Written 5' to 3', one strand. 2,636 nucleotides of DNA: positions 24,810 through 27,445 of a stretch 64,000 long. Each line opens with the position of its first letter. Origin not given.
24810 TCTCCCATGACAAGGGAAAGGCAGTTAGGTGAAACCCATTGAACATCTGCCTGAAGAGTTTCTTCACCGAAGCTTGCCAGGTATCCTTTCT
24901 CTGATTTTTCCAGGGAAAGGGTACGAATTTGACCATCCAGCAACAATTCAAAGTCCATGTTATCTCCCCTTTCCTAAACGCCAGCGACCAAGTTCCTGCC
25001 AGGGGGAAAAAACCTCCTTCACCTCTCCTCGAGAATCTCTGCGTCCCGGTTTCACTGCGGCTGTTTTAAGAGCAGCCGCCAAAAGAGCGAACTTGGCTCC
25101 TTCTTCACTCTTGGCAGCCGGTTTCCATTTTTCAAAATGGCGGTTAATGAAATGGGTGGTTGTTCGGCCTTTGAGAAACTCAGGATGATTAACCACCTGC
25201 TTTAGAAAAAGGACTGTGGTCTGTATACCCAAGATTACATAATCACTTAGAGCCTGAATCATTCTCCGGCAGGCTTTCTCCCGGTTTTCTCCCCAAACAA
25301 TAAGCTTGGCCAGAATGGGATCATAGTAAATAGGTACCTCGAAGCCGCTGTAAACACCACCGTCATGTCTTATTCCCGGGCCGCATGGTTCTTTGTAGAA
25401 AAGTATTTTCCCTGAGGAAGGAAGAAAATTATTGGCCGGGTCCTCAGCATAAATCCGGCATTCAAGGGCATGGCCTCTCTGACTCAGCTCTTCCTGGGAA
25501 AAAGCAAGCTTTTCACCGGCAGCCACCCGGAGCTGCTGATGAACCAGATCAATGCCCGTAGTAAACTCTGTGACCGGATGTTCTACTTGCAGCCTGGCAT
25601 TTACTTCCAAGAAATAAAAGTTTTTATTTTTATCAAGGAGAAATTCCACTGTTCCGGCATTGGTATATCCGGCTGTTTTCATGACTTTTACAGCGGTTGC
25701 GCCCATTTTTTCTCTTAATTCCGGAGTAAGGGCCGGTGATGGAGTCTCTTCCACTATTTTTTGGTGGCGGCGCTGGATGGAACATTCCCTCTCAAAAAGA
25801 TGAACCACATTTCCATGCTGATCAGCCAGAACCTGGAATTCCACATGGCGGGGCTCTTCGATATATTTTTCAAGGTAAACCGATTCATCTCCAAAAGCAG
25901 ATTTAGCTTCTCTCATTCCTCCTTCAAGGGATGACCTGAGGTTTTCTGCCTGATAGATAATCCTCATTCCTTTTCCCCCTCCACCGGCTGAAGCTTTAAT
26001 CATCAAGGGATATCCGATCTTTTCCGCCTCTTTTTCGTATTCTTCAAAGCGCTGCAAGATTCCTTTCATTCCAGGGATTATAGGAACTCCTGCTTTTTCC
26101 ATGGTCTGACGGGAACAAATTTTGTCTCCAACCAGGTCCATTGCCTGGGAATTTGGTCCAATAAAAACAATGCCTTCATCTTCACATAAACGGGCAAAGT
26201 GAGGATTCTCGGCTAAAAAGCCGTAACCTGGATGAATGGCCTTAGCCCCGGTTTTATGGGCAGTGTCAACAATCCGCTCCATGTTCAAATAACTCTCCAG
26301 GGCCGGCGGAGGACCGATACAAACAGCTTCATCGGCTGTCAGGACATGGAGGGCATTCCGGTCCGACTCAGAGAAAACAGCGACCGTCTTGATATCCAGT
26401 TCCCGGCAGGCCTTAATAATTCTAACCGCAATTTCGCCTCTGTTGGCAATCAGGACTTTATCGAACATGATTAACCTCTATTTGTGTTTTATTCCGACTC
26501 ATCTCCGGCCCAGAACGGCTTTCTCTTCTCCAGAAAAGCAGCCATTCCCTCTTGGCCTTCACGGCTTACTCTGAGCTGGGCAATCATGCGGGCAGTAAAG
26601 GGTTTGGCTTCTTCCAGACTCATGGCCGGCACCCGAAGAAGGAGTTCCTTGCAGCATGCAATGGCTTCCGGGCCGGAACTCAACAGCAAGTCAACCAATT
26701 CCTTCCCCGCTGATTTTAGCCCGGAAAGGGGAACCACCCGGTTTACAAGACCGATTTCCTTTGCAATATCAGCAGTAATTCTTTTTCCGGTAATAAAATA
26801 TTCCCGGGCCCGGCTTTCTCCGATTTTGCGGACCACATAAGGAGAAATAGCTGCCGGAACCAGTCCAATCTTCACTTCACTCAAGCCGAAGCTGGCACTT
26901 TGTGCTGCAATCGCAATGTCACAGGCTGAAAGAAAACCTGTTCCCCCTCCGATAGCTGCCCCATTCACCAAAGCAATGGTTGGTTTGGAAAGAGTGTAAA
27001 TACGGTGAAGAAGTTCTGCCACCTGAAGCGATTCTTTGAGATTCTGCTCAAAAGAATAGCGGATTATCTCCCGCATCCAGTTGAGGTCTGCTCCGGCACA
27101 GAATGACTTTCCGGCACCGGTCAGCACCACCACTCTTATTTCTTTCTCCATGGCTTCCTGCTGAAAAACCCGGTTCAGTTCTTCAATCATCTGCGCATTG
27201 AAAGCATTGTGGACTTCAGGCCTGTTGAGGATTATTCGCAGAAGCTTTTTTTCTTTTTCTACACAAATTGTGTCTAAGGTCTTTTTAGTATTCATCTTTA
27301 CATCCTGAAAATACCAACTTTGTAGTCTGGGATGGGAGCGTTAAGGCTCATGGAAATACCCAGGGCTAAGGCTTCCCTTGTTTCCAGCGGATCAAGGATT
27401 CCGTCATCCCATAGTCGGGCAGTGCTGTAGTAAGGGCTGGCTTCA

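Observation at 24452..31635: Seven-gene operon fusing an archaeal-type HMGCS/thiolase/DUF35 trio to a split biotin carboxylase/methylcrotonyl-CoA carboxylase-like set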

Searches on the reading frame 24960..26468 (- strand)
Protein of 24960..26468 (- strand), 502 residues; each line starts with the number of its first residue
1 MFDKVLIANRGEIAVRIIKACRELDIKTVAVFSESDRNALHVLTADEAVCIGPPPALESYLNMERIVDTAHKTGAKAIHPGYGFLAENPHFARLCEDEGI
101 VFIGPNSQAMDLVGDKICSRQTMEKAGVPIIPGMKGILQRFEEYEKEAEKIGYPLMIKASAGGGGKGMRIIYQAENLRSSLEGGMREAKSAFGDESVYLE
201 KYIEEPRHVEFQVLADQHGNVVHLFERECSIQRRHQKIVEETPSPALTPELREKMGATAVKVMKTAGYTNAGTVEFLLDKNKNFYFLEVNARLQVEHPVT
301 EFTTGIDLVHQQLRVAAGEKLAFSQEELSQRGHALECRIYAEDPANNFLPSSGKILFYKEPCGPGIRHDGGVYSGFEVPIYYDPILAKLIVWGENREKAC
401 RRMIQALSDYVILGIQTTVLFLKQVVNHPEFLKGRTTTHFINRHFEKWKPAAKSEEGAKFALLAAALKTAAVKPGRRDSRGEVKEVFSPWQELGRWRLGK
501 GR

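Call 3: search_protein_families(library=pfam, proteins=[window:24960-26468:-])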
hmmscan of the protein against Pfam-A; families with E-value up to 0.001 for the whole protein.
window:24960-26468:- (502 aa): 8 families
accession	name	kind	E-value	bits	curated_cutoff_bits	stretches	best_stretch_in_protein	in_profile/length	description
PF02786.22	CPSase_L_D2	-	4.6e-80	268.5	19.8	1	115-322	1-209/211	Carbamoyl-phosphate synthase L chain, ATP binding domain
PF00289.28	Biotin_carb_N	-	1.6e-49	167.4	25.5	1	1-110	1-110/110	Biotin carboxylase, N-terminal domain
PF02785.25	Biotin_carb_C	-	2.5e-40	137.4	32.4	1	336-442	1-107/108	Biotin carboxylase C-terminal domain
PF07478.18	Dala_Dala_lig_C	-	3.6e-10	40.1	24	1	142-291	26-174/204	D-ala D-ala ligase C-terminus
PF02222.28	ATP-grasp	-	1.7e-08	34.7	27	1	138-292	16-162/179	ATP-grasp domain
PF08443.16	RimK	-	6.8e-07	29.5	21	1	115-311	3-183/188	RimK-like ATP-grasp domain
PF02655.19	ATP-grasp_3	-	2.6e-05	24.8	23.2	1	114-294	2-158/160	ATP-grasp domain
PF14397.11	ATPgrasp_ST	-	0.00013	21.7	31.4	0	108-193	14-101/278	Sugar-transfer associated ATP-grasp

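Call 4: search_protein_families(library=ncbifam, proteins=[window:24960-26468:-])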
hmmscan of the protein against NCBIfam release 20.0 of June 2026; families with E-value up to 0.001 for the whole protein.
window:24960-26468:- (502 aa): 43 families (the best 25 are shown)
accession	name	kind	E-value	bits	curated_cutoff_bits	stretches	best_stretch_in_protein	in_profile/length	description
NF006406.0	PRK08654.1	equivalog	7.2e-210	697.7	739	1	1-444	1-443/499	acetyl-CoA carboxylase biotin carboxylase subunit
NF006367.0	PRK08591.1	subfamily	2.4e-203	675.9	597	1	1-447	1-447/451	acetyl-CoA carboxylase biotin carboxylase subunit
TIGR00514.1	accC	equivalog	1.8e-199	663.2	626.5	1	1-445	1-445/449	acetyl-CoA carboxylase biotin carboxylase subunit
NF009554.0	PRK12999.1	equivalog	2.2e-194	648.4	965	1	2-466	5-477/1147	pyruvate carboxylase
NF004085.0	PRK05586.1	equivalog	1.2e-190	634.1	723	1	1-446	1-446/448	acetyl-CoA carboxylase biotin carboxylase subunit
NF005525.0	PRK07178.1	equivalog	1.1e-181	604.7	768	1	1-468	1-466/471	acetyl-CoA carboxylase biotin carboxylase subunit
TIGR01235.1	pyruv_carbox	equivalog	1.6e-172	575.7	1114.45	1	4-460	1-467/1143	pyruvate carboxylase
NF009471.0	PRK12833.1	equivalog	1e-170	568.3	686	1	3-454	6-457/467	acetyl-CoA carboxylase biotin carboxylase subunit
NF006287.0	PRK08463.1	equivalog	3.6e-166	553.7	775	1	1-458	1-458/479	acetyl-CoA carboxylase subunit A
NF006286.0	PRK08462.1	equivalog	9.8e-164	545.4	740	1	3-444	5-444/445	acetyl-CoA carboxylase biotin carboxylase subunit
TIGR02712.1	urea_carbox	equivalog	3.9e-163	544.9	1303.85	1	2-444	1-442/1201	urea carboxylase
TIGR01369.1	CPSaseII_lrg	equivalog_domain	1.3e-18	66.1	1027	1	91-326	645-874/1052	carbamoyl-phosphate synthase (glutamine-hydrolyzing) large subunit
NF003671.0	PRK05294.1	equivalog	1.9e-16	58.9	599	1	91-324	642-869/1058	carbamoyl-phosphate synthase large subunit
TIGR01205.1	D_ala_D_alaTIGR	subfamily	5.6e-15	55.1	245.65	1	94-291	85-285/318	D-alanine--D-alanine ligase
NF002378.0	PRK01372.1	subfamily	9.9e-15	54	243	1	99-291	84-269/305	D-alanine--D-alanine ligase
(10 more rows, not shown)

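Call 30: search_solved_structures(query=window:24960-26468:-, max_evalue=1e-100, show_alignments=1)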
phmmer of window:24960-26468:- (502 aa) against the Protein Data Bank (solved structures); distinct sequences matched with E-value up to 1e-100: 61 (the best 60 are shown).
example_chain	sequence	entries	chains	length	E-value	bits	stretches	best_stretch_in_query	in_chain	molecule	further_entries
9eb7_A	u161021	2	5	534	3.5e-164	550.4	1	2-449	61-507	Biotin carboxylase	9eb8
8hz5_A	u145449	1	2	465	5.1e-164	549.8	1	1-450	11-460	Biotin carboxylase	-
9tps_G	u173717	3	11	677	5.8e-156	523.3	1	1-444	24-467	Biotin carboxylase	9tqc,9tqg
3u9s_A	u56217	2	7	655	6.5e-155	519.8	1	3-498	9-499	Methylcrotonyl-CoA carboxylase, alpha-subunit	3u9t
7kct_A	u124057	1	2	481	4.7e-154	517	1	1-452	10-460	2-oxoglutarate carboxylase small subunit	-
7kbl_A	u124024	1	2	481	4.7e-154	517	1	1-452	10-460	2-oxoglutarate carboxylase small subunit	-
8j4z_E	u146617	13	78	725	5.8e-154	516.7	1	3-490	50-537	Methylcrotonoyl-CoA carboxylase subunit alpha, mitochondrial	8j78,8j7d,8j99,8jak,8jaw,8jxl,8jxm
7kc7_A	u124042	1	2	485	6.7e-154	516.5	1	1-452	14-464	2-oxoglutarate carboxylase small subunit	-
8hz4_A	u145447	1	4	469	9.2e-154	516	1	1-453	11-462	Biotin carboxylase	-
2gpw_A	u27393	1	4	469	1e-153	515.9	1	1-443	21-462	Biotin carboxylase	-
3jzf_A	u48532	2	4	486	1e-153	515.9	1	1-446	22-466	Biotin carboxylase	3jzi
1bnc_A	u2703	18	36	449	2.2e-153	514.8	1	1-443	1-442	BIOTIN CARBOXYLASE | ACETYL-COA CARBOXYLASE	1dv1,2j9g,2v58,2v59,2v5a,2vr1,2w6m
3rup_A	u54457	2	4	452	2.3e-153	514.7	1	1-443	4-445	Biotin carboxylase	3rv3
8uxz_C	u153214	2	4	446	2.5e-153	514.6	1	1-443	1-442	Biotin carboxylase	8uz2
6oi9_A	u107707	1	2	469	2.6e-153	514.5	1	1-443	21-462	Biotin carboxylase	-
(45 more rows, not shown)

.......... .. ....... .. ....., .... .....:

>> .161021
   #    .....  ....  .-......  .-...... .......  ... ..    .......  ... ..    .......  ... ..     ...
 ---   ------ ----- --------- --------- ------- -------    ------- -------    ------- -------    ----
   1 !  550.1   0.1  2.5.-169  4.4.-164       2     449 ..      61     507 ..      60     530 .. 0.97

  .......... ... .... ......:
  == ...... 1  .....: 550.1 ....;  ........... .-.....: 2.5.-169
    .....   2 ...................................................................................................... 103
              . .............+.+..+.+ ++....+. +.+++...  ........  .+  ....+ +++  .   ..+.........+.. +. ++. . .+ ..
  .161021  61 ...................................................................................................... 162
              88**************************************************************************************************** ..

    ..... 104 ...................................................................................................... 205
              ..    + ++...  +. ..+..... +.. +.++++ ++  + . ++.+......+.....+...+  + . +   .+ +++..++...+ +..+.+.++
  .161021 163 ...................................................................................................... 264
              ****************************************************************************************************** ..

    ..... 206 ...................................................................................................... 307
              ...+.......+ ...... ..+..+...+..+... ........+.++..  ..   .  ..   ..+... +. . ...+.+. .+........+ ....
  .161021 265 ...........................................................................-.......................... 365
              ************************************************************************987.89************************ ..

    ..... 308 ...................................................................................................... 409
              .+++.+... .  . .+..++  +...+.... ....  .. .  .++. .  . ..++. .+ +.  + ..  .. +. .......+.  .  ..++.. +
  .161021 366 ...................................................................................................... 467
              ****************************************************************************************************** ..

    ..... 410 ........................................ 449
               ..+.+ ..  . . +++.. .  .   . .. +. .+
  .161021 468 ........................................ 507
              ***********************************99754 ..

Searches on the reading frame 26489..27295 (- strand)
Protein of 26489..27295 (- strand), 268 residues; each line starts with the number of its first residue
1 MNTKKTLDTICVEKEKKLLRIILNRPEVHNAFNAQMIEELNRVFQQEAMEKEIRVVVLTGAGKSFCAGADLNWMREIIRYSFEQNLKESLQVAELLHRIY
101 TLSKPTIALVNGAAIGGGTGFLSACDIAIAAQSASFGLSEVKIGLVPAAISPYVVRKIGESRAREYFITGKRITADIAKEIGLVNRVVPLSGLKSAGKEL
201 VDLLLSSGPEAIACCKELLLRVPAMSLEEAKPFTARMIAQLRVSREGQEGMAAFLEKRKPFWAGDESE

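Call 3: search_protein_families(library=pfam, proteins=[window:26489-27295:-])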
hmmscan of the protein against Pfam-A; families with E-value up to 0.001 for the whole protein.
window:26489-27295:- (268 aa): 2 families
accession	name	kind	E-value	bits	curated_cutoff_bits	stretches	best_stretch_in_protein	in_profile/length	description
PF00378.25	ECH_1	-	3.1e-64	217.2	27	1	14-264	2-250/251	Enoyl-CoA hydratase/isomerase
PF16113.10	ECH_2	-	9.2e-34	117.9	27.2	1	20-207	3-191/335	Enoyl-CoA hydratase/isomerase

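Call 4: search_protein_families(library=ncbifam, proteins=[window:26489-27295:-])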
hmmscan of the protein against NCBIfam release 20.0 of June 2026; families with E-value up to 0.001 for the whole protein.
window:26489-27295:- (268 aa): 73 families (the best 25 are shown)
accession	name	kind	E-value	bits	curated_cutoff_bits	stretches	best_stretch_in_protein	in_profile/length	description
NF004227.0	PRK05674.1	equivalog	4.4e-78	262.6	426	1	9-266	6-265/271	gamma-carboxygeranoyl-CoA hydratase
NF005675.0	PRK07468.1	equivalog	6.1e-78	262.1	350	1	7-263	3-260/262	crotonase/enoyl-CoA hydratase family protein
NF051848.1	EnCoAHydtEchA19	equivalog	5e-61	206.5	400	1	10-264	2-257/258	enoyl-CoA hydratase EchA19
NF006008.0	PRK08139.1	equivalog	9.9e-56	189.2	313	1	7-263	10-264/266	enoyl-CoA hydratase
NF042430.2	EnCoAhydt_DpgD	equivalog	6.3e-53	179.9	400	1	13-264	2-257/258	enoyl-CoA-hydratase DpgD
NF005879.0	PRK07827.1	equivalog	1.5e-52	178.5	283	1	9-263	8-260/261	enoyl-CoA hydratase family protein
NF005864.0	PRK07799.1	equivalog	9.8e-52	175.7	316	1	5-263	5-264/266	crotonase/enoyl-CoA hydratase family protein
NF006588.0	PRK09120.1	equivalog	3.6e-51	174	276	1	3-258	3-263/276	p-hydroxycinnamoyl CoA hydratase/lyase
NF004475.0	PRK05809.1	subfamily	4.7e-51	173.8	394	1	7-260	3-255/260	short-chain-enoyl-CoA hydratase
NF005802.0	PRK07657.1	equivalog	1.8e-50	171.9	363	1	14-264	10-259/260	enoyl-CoA hydratase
NF006109.0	PRK08260.1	subfamily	1.5e-49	168.9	320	1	7-265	3-278/296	enoyl-CoA hydratase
NF005073.0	PRK06495.1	subfamily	3.5e-49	167.4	296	1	11-264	7-256/257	enoyl-CoA hydratase/isomerase family protein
TIGR01929.1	menB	equivalog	6.2e-47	160.3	342.7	1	13-261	7-255/259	1,4-dihydroxy-2-naphthoyl-CoA synthase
NF046063.1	oxepin_alt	equivalog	1.9e-46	158.6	300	1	12-260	4-253/254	oxepin-CoA hydrolase, alternative type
NF006699.0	PRK09245.1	subfamily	1.9e-46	158.5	354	1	8-263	3-264/266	crotonase/enoyl-CoA hydratase family protein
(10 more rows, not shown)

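Call 25: search_solved_structures(query=window:26489-27295:-, max_evalue=1e-30)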
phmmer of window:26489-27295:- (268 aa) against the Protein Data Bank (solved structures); distinct sequences matched with E-value up to 1e-30: 62 (the best 60 are shown).
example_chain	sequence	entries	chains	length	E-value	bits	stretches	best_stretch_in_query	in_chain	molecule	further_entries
4kpk_A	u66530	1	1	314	7.8e-57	195.9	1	19-263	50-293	Enoyl-CoA hydratase/isomerase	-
3i47_A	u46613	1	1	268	5.7e-56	193.1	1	9-263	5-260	Enoyl CoA hydratase/isomerase (Crotonase)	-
1uiy_A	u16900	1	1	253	9.4e-51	176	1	18-260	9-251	Enoyl-CoA Hydratase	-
5zai_A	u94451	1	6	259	3.2e-50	174.3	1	8-264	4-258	3-hydroxypropionyl-coenzyme A dehydratase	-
3kqf_A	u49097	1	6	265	2.9e-40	141.7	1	17-265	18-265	Enoyl-CoA hydratase/isomerase family protein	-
5z7r_A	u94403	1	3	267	3.8e-40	141.3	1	7-259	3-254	Short-chain-enoyl-CoA hydratase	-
4zu2_A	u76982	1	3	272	1.3e-39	139.5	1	8-264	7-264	Putative isohexenylglutaconyl-CoA hydratase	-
4k3w_A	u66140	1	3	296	2.3e-39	138.7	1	7-263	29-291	Enoyl-CoA hydratase/isomerase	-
2ej5_A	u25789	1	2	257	2.6e-39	138.6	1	8-264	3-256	Enoyl-CoA hydratase subunit II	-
3rsi_A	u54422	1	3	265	3.3e-39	138.2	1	10-264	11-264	Putative enoyl-CoA hydratase/isomerase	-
9qwv_A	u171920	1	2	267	1.4e-37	132.9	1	17-261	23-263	Enoyl-CoA hydratase, mitochondrial, putative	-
2pbp_A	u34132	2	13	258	2.5e-37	132.1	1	14-264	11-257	Enoyl-CoA hydratase subunit I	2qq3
3q0j_A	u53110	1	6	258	6.3e-37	130.7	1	6-261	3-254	enoyl-CoA hydratase echA8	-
3h81_A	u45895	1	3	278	6.8e-37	130.6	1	6-261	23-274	enoyl-CoA hydratase echA8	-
3pzk_A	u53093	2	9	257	8e-37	130.4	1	6-261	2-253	e enoyl-CoA hydratase echA8 | enoyl-CoA hydratase echA8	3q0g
5jbw_A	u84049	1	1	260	1.9e-34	122.6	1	29-264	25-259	3-hydroxybutyryl-CoA dehydratase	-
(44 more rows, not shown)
